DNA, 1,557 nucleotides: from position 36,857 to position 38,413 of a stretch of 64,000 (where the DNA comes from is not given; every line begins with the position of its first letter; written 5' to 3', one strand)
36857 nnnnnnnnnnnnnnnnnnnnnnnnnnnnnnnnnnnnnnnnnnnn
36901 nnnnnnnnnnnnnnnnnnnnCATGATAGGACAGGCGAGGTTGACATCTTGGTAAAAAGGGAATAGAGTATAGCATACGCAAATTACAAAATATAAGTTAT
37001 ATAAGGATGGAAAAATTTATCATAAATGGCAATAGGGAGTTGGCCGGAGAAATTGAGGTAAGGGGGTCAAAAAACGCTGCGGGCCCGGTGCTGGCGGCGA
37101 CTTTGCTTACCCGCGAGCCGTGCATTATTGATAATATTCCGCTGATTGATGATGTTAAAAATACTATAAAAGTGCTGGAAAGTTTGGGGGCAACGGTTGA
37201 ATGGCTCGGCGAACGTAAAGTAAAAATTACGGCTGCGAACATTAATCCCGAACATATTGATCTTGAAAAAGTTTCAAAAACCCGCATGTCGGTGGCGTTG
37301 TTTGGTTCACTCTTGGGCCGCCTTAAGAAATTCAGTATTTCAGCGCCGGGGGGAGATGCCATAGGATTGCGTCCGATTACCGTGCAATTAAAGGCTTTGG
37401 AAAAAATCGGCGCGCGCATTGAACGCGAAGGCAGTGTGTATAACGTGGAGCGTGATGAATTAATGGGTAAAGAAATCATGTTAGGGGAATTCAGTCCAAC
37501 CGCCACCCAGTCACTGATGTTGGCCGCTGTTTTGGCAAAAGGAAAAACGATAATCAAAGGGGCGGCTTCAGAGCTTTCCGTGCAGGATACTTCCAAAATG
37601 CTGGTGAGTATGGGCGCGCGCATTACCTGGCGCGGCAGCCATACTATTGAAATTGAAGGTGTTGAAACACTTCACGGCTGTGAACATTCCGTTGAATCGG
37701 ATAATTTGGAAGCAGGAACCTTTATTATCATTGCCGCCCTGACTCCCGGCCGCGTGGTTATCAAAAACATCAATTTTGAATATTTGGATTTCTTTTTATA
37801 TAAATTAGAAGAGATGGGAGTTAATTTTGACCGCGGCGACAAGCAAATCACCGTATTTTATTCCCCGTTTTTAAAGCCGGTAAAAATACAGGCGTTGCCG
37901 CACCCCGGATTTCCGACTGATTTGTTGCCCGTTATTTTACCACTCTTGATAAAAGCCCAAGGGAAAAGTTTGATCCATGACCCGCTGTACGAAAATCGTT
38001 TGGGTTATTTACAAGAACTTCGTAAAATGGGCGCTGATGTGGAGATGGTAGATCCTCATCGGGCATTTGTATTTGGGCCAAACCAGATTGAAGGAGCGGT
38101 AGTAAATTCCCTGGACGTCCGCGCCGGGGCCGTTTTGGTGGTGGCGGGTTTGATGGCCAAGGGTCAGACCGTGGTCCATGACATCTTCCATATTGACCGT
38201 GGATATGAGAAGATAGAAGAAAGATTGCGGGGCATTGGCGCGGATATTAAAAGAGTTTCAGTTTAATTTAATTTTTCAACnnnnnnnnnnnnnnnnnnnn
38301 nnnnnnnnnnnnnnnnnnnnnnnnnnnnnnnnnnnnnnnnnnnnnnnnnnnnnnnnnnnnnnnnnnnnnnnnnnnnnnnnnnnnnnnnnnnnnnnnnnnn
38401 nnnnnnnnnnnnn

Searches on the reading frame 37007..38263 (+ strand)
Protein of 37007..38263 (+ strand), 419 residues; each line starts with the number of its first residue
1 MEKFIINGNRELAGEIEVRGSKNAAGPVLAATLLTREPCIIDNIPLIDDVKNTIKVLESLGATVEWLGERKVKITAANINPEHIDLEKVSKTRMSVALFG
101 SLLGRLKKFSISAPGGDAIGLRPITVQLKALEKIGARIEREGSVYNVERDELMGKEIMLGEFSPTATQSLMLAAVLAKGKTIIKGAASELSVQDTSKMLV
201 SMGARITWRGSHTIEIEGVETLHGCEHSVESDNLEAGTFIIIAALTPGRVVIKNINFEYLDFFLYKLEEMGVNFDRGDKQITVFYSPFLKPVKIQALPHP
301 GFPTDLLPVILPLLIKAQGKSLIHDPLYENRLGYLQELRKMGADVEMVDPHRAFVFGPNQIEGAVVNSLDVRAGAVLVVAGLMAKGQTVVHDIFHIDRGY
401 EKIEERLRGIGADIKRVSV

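Call 104: search_protein_families(library=pfam, proteins=[window:37007-38263:+], max_evalue=0.001)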
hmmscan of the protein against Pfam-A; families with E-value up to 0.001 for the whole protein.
window:37007-38263:+ (419 aa): 1 family
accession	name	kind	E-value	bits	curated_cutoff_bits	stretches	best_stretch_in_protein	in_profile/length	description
PF00275.25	EPSP_synthase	-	2.8e-84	283.7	22.8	1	7-407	2-417/417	EPSP synthase (3-phosphoshikimate 1-carboxyvinyltransferase)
